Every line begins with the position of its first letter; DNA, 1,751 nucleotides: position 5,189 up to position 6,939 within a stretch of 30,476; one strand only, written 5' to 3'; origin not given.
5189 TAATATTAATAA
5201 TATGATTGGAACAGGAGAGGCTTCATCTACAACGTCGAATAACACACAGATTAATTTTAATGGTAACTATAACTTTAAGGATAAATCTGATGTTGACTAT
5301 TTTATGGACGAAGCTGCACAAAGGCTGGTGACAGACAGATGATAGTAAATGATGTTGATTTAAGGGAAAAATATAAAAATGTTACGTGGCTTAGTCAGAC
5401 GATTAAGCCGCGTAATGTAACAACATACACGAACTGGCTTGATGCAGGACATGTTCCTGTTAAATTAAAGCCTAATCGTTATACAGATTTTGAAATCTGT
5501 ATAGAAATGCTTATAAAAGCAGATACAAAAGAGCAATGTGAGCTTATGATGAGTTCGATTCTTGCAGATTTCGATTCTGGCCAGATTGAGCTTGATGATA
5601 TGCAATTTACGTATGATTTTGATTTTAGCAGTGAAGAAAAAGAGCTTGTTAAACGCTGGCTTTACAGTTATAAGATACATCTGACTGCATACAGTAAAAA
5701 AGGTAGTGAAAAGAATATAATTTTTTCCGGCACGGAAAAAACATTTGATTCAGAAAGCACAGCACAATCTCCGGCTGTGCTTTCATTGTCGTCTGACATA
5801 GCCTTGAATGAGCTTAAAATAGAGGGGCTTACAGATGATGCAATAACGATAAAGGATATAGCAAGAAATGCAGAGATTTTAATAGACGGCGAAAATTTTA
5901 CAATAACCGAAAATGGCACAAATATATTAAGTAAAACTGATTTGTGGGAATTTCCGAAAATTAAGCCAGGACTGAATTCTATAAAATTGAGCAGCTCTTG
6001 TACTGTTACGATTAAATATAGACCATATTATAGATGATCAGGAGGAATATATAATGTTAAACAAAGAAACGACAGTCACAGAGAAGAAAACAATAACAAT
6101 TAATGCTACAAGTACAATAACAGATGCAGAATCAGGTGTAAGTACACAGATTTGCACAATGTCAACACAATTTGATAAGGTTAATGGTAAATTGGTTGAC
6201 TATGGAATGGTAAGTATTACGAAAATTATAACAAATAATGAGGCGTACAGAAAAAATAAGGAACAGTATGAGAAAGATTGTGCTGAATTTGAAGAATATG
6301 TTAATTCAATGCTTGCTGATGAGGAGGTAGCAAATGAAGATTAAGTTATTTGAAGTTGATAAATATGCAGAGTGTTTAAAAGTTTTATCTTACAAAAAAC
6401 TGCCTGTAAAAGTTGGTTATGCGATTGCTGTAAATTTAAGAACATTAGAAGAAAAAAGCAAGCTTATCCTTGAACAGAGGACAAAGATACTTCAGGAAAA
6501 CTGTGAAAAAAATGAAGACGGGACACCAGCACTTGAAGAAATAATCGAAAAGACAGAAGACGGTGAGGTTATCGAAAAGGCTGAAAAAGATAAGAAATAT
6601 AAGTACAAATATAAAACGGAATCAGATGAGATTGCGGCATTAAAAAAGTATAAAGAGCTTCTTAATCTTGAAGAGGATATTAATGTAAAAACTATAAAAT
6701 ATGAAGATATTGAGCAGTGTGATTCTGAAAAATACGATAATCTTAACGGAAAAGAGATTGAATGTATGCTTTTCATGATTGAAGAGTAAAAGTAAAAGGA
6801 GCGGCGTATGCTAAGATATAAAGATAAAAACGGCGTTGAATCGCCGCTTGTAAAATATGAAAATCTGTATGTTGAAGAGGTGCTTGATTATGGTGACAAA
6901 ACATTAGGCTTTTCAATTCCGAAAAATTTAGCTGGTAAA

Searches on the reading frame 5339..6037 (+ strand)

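Call 12: search_protein_families(library=phrogs, proteins=[window:5339-6037:+], max_evalue=0.001)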
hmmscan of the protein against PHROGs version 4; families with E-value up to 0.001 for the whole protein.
window:5339-6037:+ (232 aa): 2 families
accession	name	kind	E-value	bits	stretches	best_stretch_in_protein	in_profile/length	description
phrog_33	-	tail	1.4e-16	61.7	1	46-232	85-278/651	distal tail protein Dit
phrog_202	-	tail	1.9e-06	28.1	1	178-231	462-522/523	distal tail protein Dit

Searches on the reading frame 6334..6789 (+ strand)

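Call 12: search_protein_families(library=phrogs, proteins=[window:6334-6789:+], max_evalue=0.001)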
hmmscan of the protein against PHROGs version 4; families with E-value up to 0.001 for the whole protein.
window:6334-6789:+ (151 aa): 1 family
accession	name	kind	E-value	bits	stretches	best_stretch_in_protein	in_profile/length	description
phrog_1401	-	unknown function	7.9e-10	39.8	1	2-151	4-134/140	-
